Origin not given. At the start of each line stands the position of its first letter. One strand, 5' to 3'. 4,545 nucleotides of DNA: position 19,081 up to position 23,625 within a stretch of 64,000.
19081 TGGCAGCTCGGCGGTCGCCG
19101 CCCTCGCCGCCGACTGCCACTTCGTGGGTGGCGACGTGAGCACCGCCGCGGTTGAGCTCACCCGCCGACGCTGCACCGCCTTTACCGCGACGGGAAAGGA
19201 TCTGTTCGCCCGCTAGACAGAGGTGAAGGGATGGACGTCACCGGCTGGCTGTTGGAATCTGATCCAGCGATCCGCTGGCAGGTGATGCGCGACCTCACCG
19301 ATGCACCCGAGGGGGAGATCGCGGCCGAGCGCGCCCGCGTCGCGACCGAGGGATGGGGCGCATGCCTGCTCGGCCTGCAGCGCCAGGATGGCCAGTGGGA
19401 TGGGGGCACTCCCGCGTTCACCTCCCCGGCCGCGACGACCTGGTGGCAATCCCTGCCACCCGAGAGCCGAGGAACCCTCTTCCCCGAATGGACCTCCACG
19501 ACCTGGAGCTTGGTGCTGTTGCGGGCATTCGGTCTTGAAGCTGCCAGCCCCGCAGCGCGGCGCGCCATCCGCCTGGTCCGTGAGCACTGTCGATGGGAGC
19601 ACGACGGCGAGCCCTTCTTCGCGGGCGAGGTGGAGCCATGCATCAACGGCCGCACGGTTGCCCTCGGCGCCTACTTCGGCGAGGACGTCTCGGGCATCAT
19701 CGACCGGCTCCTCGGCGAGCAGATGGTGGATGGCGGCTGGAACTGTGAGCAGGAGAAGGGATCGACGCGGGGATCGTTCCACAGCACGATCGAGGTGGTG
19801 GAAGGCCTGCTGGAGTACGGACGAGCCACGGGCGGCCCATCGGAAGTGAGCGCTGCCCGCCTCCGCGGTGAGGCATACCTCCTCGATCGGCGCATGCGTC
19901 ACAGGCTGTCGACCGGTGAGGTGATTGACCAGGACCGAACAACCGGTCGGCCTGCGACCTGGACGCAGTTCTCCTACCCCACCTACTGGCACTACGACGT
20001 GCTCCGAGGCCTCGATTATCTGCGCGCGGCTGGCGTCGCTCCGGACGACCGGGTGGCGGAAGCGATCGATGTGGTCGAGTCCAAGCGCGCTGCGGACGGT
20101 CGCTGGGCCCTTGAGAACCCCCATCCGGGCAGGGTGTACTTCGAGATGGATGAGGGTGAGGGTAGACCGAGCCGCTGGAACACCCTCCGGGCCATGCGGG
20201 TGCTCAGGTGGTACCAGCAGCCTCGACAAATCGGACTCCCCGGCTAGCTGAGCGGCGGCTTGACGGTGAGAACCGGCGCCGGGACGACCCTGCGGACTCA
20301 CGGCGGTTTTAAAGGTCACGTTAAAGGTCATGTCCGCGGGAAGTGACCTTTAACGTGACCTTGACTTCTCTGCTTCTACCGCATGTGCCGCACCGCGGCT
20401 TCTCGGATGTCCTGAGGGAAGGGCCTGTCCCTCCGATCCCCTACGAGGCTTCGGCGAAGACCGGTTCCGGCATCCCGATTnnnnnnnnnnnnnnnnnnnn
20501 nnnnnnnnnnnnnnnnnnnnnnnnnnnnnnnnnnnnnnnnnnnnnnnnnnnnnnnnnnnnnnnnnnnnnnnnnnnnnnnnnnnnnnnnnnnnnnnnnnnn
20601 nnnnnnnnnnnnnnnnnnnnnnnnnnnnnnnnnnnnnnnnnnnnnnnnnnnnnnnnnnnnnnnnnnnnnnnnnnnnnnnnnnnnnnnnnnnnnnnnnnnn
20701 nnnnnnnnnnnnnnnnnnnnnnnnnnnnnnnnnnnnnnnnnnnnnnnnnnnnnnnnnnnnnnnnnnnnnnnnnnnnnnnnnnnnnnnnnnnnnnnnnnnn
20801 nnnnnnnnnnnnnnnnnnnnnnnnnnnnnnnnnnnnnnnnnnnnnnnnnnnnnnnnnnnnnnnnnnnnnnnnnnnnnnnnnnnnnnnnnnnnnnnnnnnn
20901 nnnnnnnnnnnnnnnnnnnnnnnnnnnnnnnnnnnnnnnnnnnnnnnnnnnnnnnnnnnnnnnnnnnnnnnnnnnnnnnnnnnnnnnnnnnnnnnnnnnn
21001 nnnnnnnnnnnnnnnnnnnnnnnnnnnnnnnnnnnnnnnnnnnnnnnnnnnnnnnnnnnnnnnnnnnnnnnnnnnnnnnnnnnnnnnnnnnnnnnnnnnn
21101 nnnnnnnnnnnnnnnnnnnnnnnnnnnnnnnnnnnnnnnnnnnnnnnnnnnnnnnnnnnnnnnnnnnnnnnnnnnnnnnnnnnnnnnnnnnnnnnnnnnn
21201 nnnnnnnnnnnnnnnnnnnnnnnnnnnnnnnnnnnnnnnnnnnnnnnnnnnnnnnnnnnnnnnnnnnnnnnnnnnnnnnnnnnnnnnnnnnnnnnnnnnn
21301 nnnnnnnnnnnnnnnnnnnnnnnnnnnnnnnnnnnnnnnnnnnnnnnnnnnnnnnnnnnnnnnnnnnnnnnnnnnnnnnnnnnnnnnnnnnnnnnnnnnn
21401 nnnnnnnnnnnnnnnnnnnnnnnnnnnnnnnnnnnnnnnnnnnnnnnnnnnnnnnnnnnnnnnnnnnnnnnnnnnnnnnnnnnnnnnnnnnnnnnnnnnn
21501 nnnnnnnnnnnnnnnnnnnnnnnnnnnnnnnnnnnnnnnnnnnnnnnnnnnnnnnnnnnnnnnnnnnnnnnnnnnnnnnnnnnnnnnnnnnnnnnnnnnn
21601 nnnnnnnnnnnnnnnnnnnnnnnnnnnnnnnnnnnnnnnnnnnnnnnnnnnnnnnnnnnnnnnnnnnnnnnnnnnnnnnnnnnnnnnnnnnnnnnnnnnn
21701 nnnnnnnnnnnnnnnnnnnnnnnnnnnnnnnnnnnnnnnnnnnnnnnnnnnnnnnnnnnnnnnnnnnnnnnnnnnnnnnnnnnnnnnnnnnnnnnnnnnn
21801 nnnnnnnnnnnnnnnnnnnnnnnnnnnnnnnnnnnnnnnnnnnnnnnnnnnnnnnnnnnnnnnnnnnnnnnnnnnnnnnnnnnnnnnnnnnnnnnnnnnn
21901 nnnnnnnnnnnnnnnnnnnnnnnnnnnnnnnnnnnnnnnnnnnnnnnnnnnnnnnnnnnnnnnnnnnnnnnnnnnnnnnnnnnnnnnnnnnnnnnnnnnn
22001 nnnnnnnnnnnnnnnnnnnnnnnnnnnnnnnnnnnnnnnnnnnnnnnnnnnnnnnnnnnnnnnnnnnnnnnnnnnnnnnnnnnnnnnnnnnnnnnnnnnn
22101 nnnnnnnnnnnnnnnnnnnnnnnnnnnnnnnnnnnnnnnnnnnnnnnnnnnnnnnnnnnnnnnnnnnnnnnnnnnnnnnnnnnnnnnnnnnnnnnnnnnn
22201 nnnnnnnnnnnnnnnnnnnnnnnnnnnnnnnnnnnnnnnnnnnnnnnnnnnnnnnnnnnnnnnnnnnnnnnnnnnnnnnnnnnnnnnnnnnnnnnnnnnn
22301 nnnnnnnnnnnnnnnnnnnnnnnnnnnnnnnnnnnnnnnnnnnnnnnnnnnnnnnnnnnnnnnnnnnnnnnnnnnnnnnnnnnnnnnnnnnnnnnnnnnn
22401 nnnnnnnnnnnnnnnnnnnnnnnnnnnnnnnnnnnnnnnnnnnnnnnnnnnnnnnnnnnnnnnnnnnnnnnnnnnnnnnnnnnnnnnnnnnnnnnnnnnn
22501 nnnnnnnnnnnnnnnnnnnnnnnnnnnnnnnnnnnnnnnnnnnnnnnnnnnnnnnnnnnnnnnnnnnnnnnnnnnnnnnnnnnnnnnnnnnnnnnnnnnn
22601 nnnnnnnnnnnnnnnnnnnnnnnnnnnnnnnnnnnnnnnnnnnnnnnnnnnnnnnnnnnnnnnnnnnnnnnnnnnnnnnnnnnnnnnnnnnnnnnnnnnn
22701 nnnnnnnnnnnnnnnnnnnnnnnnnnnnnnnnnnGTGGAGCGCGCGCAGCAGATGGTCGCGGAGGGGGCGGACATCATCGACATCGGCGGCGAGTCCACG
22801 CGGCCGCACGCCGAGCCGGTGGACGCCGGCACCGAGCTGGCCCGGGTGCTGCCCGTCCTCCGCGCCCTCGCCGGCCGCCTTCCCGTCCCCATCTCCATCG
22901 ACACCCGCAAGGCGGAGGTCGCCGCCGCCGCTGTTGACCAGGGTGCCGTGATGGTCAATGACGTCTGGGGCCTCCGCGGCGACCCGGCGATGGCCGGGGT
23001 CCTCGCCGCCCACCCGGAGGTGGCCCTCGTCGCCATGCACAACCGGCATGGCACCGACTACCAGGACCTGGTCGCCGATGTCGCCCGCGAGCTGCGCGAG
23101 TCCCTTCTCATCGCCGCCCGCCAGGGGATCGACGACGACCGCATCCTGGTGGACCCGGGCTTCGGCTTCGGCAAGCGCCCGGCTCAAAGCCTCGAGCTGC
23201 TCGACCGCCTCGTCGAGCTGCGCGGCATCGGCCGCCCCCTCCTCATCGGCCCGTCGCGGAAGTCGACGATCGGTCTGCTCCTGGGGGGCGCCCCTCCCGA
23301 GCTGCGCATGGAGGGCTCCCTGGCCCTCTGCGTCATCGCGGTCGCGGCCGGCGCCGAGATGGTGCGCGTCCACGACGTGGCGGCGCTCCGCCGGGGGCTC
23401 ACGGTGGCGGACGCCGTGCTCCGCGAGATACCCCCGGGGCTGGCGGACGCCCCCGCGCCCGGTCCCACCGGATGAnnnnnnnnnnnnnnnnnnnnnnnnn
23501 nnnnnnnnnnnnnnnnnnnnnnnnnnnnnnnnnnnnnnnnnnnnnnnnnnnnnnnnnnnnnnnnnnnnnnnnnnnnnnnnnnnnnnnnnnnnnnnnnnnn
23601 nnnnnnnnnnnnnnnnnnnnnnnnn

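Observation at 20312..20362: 51-bp perfect palindrome with nested direct repeats between toroid-protein gene and amt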

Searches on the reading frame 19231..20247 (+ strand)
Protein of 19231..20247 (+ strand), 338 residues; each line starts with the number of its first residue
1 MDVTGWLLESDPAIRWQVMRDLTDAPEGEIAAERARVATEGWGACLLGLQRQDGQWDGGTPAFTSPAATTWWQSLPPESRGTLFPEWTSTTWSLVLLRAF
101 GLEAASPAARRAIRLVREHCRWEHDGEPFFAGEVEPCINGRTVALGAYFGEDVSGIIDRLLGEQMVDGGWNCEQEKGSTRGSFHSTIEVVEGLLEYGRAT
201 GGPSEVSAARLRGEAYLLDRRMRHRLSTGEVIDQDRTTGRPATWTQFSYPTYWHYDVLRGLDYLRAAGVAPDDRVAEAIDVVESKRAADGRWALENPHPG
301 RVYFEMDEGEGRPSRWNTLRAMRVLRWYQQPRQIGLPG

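Call 7: search_protein_families(library=pfam, proteins=[window:19231-20247:+])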
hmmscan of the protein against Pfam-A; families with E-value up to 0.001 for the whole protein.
window:19231-20247:+ (338 aa): 0 families

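Call 15: find_encoding_contigs(protein=window:19231-20247:+, flank=10000, max_places=10)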
Protein window:19231-20247:+ (338 aa): 1 contig read that carries it; 1 place shown.
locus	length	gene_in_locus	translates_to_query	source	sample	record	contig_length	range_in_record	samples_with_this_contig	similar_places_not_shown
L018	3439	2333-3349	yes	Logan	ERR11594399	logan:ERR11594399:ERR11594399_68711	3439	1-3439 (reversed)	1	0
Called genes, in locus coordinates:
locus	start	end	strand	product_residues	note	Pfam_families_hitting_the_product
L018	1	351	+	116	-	?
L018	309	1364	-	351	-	PF13412:HTH_24 (faint), PF01022:HTH_5, PF12802:MarR_2, PF12840:HTH_20, PF25212:HVO_A0114 (weak)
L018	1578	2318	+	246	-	PF01555:N6_N4_Mtase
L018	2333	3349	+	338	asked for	-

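Call 27: find_homologous_proteins(query=window:19231-20247:+)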
Query window:19231-20247:+ (338 aa): 8000 proteins with E <= 0.001 among 8000 candidates; the best 120 are listed.
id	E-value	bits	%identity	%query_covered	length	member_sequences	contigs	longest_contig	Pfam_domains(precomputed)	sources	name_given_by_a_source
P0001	6.7e-231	784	100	100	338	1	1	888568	-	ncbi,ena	-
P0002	7.3e-186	635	82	98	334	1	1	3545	-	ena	-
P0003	9.4e-183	625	82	98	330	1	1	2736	-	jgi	jgi:hypothetical protein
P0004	9.9e-183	625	79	100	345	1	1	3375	-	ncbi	-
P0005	1.9e-182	624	81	98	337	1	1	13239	-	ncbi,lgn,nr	ncbi:MAG TPA: hypothetical protein VET26_02445 [Candidatus Sulfotelmatobacter sp.]|nr:hypothetical p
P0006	2.6e-182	624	80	97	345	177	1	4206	-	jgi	jgi:hypothetical protein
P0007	3.1e-182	624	81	97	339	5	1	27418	-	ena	-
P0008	6.1e-182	623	80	98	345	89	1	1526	-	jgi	jgi:hypothetical protein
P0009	1.1e-181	622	79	99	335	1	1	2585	-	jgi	jgi:hypothetical protein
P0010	1.7e-181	621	81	98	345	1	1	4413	-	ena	-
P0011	2.0e-181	621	79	100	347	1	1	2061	-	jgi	-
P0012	3.3e-181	620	80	98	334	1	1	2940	-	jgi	jgi:hypothetical protein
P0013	3.9e-181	620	79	99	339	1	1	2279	-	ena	-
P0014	1.0e-180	619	81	98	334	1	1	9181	-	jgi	jgi:hypothetical protein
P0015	1.2e-180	618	81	98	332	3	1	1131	-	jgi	jgi:hypothetical protein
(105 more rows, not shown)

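Call 28: find_related_loci(query=window:19231-20247:+, collection=metagenome_contigs, flank=4000)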
Query window:19231-20247:+ (338 aa) in metagenome_contigs; peptide patterns used: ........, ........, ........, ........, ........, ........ (x = any residue, [..] = any of these).
600 stretches matched a pattern (row limit reached: there are more); 586 encode a relative of the query (tblastn E <= 1e-3); the best 80 are kept; 80 distinct loci.
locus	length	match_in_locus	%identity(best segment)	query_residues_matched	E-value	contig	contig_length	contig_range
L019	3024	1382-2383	80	1-334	0e+0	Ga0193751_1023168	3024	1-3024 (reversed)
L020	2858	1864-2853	80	1-330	0e+0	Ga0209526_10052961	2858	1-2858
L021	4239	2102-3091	80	1-330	3e-180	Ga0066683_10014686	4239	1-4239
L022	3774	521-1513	80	1-331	0e+0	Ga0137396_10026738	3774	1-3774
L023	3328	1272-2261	82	1-330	0e+0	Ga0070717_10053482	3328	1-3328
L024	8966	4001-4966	81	1-330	1e-172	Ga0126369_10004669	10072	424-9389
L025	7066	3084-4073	80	1-330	1e-172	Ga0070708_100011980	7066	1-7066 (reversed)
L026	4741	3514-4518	80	1-335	1e-174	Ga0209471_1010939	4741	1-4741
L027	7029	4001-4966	78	1-330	8e-166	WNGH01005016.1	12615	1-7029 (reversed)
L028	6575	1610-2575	77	1-330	2e-165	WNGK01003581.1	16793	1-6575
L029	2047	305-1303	78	1-333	2e-178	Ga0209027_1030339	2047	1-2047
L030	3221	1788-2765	76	1-332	2e-173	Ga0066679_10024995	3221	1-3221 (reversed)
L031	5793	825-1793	76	1-330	5e-165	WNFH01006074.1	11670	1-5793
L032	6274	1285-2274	76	1-336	3e-164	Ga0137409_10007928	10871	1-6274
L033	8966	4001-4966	74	2-330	5e-162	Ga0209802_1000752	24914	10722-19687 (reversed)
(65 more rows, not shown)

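Call 69: find_encoding_contigs(protein=P0002, flank=4000, max_places=3)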
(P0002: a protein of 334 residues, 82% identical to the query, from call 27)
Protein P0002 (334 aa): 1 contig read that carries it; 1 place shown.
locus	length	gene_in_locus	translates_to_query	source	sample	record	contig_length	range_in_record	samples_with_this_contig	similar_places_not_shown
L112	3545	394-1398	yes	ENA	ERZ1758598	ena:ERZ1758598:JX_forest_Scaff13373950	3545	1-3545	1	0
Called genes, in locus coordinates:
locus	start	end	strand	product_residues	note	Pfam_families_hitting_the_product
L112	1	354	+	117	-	?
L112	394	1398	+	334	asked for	-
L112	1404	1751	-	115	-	-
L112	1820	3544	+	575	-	?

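Call 70: find_encoding_contigs(protein=P0003, flank=4000, max_places=3)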
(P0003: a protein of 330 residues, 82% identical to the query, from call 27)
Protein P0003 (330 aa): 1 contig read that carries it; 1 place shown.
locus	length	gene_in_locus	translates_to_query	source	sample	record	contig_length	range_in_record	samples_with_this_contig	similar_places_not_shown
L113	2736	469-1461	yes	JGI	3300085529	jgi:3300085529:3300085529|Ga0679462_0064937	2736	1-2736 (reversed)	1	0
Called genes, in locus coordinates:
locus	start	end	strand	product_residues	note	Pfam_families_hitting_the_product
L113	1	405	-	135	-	?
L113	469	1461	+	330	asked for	-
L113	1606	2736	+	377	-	?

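Call 95: search_solved_structures(query=window:19231-20247:+, max_evalue=1)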
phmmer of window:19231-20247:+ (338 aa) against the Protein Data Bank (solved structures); distinct sequences matched with E-value up to 1: 1.
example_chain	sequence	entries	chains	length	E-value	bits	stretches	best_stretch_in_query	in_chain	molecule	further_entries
5u2i_A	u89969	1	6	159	0.16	14.1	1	114-183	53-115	Nucleoside diphosphate kinase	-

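Call 96: search_protein_families(library=ncbifam, proteins=[window:19231-20247:+], max_evalue=0.01)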
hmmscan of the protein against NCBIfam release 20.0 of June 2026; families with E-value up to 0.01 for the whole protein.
window:19231-20247:+ (338 aa): 1 family
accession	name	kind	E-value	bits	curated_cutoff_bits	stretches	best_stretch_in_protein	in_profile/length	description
TIGR03463.1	osq_cycl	subfamily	0.00091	17.6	851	0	250-295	501-547/634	2,3-oxidosqualene cyclase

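Call 97: search_protein_families(library=padloc, proteins=[window:19231-20247:+], max_evalue=0.01)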
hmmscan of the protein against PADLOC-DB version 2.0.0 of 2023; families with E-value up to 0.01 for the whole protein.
window:19231-20247:+ (338 aa): 0 families

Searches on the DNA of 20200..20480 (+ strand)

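Call 20: search_rna_families(source=window, start=20200, end=20480, threshold=evalue, max_evalue=10)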
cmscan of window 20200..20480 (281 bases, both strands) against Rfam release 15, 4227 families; matches with E-value up to 10: 4.
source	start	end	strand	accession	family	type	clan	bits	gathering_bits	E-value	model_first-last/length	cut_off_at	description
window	20311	20362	-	RF04201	MIR7510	Gene; miRNA;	-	20.3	93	0.13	1-79/79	no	MIR7510 microRNA precursor family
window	20313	20363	+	RF03790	MIR8008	Gene; miRNA;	-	16.9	66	0.78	1-55/55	no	MIR8008 microRNA precursor family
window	20266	20470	+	RF02138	HOXA11-AS1_2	Gene; lncRNA;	-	15.5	50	2.7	1-187/187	no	HOXA11 antisense RNA 1 conserved region 2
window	20214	20360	+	RF01757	sbcD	Gene; sRNA;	-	11.5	40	5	1-155/155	no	sbcD RNA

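Call 66: search_dna_similar(query=window:20300-20375:+, collection=plasmids, mode=distant, max_evalue=10, max_rows=15)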
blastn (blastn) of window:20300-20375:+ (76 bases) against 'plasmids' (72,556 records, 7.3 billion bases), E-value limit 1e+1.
No match.

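Call 67: search_dna_similar(query=window:20300-20375:+, collection=phages, mode=distant, max_evalue=10, max_rows=15)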
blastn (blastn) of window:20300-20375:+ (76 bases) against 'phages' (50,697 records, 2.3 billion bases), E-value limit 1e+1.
No match.

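Call 91: build_rna_model(alignment_id=A3, structure=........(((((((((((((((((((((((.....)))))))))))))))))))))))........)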
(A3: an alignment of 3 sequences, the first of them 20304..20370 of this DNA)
Model R1 built from alignment A3 (3 sequences, 67 columns); structure: as given.
model positions 67; base pairs 23; branch points 0; effective number of sequences 2.47; information 0.838 bits per position. Calibrated on 0.2 Mb of random sequence (short: E-values are rough).
structure used (alignment columns):
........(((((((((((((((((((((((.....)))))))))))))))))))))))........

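Call 92: search_with_rna_model(model_id=R1, source=window, max_evalue=10, filters=off)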
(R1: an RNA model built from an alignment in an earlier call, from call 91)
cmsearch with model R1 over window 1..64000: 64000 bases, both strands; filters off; matches with E-value up to 10: 11.
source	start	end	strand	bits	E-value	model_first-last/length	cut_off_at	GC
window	20304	20370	-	81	2.3e-24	1-67/67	no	0.48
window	20312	20368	+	49.5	7.9e-14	9-65/67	no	0.49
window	46648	46692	+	11.5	0.41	1-67/67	no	0.67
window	44642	44686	+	10.1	1.2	1-67/67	no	0.6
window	50798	50857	-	9.3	2.3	1-67/67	no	0.68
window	62398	62450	+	9.3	2.3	1-67/67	no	0.72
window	35280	35296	+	8.7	3.6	26-42/67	no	0.94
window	21824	21861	-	8.2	5.2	1-67/67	no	0.71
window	63141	63177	+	8.1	5.9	1-67/67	no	0.7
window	42783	42805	-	7.5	9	23-45/67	no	0.78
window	43838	43894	+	7.5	9.5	1-67/67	no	0.81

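Call 93: search_with_rna_model(model_id=R1, sources=[L099, L100, L103, L105, L106, L108, L109, L110, L111, L112, L113, L019, L020, L021, L022, L023, L024, L025, L026, L027, L028, L029, L030, L031, L032, L033, L034, L035, L036, L037, L038, L039, L040, L041, L042, L043, L044, L045, L046, L047, L048, L049, L050, L051, L052, L053, L054, L055, L056, L057, L058, L059, L060, L061, L062, L063, L064, L065, L066, L067, L068, L069, L070, L071, L072, L073, L074, L075, L076, L077, L078, L079, L080, L081, L082, L083, L084, L085, L086, L087, L088, L089, L090, L091, L092, L093, L094, L095, L096, L097, L098, L114], max_evalue=10)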
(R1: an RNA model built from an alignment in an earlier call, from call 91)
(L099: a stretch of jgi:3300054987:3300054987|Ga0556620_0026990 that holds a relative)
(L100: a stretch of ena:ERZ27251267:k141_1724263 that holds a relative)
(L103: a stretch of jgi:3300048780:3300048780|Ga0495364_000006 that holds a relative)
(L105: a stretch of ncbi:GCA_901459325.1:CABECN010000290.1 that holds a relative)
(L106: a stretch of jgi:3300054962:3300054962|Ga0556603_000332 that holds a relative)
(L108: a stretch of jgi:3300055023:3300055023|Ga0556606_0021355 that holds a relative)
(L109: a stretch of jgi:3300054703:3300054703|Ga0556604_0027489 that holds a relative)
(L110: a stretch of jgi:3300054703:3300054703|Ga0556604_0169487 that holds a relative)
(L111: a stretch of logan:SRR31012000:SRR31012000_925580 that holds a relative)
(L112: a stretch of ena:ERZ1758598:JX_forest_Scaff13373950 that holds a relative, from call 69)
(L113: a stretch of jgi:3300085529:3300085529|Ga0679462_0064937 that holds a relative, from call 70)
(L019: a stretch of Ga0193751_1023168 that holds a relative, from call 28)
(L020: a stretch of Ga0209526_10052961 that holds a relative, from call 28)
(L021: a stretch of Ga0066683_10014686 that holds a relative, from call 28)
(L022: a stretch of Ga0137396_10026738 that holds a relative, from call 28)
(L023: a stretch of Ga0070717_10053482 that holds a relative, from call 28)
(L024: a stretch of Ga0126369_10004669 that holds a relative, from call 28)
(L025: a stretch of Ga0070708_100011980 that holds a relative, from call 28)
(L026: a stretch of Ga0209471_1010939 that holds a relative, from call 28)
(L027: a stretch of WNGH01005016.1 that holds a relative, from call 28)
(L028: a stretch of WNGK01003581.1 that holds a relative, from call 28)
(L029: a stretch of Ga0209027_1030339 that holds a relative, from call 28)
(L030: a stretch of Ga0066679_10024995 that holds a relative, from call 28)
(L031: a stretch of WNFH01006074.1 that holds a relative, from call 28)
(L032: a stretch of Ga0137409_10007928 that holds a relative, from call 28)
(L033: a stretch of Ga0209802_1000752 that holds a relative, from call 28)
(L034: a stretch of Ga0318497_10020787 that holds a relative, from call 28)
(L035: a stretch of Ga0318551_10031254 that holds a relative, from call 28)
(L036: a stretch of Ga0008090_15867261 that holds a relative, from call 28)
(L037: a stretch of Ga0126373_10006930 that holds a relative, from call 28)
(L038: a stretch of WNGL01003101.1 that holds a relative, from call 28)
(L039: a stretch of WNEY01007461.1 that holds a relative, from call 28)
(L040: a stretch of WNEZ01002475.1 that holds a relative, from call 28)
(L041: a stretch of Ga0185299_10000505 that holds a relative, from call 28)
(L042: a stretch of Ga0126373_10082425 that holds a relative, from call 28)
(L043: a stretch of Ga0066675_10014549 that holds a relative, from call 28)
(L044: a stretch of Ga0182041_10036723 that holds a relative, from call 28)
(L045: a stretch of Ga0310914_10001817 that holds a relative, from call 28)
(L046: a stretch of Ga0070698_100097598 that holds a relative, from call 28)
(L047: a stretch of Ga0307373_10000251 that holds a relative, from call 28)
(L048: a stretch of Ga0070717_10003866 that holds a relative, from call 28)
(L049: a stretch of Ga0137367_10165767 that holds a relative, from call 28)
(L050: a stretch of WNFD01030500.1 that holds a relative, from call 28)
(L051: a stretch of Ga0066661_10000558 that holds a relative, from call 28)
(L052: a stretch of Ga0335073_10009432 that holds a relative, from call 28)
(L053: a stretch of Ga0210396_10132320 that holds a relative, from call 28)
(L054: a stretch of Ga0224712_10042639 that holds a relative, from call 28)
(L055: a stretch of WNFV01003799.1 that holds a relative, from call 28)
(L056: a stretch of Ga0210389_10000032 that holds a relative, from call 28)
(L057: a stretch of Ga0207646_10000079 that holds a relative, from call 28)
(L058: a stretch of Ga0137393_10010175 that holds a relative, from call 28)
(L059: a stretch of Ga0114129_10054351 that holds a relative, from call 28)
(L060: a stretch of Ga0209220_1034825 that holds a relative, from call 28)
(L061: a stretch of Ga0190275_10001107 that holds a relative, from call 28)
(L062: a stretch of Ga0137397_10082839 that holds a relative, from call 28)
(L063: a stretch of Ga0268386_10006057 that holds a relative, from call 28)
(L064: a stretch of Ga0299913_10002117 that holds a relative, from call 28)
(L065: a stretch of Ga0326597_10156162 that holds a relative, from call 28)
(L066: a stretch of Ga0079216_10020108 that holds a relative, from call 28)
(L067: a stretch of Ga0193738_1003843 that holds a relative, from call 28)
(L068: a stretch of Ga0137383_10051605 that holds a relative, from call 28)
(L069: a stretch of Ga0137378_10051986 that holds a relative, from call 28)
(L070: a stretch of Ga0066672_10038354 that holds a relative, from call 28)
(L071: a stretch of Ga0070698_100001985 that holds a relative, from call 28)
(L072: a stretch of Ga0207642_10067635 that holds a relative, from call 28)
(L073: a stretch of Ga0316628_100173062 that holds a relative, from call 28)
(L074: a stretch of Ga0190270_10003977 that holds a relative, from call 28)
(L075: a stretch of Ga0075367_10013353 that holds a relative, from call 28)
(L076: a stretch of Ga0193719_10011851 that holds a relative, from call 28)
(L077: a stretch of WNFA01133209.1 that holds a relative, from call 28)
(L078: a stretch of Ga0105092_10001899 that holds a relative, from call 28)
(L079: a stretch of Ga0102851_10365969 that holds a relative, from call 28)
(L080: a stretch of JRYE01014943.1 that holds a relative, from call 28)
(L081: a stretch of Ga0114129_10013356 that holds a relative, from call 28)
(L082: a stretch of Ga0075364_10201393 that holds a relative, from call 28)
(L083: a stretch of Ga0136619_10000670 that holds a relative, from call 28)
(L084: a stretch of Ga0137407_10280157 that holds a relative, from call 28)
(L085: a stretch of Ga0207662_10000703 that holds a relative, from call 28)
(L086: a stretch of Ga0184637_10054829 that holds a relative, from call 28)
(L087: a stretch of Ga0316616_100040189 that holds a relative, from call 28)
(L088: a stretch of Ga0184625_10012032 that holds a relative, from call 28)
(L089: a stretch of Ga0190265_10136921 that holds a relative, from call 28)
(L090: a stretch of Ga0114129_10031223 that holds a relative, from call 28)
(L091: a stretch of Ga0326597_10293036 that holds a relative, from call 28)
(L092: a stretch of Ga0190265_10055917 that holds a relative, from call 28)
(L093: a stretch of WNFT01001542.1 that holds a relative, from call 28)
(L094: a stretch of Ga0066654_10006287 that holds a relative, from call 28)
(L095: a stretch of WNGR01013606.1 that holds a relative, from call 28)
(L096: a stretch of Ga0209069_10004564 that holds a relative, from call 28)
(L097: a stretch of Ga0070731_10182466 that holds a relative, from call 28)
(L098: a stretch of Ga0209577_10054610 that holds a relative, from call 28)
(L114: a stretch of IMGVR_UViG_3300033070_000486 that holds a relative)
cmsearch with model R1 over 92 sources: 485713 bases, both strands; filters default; matches with E-value up to 10: 7.
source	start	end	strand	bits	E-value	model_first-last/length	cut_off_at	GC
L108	1046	1112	-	86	3.9e-25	1-67/67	no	0.52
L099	4093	4159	+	85.7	4.8e-25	1-67/67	no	0.49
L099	4093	4159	-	70.3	6.9e-20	1-67/67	no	0.49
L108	1048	1112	+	61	8.6e-17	1-67/67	no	0.52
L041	5021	5072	+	13.5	0.67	1-67/67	no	0.42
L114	845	911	+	11.3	3.8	1-67/67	no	0.55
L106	12571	12593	+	10.7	6.2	23-45/67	no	0.74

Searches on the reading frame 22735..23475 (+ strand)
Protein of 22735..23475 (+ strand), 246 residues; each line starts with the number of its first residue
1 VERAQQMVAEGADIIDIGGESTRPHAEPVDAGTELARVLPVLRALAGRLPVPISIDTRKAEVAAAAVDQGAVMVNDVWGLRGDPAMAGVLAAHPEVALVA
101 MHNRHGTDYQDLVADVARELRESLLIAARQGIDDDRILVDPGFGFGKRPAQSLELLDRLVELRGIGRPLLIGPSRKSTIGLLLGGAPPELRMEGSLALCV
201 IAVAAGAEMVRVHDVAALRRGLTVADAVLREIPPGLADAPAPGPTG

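Call 76: search_protein_families(library=pfam, proteins=[window:22735-23475:+], max_evalue=0.00001)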
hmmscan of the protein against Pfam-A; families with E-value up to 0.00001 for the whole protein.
window:22735-23475:+ (246 aa): 1 family
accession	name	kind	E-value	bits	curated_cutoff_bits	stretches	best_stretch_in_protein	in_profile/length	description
PF00809.28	Pterin_bind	-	2.4e-65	221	25.5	1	2-213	25-244/244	Pterin binding enzyme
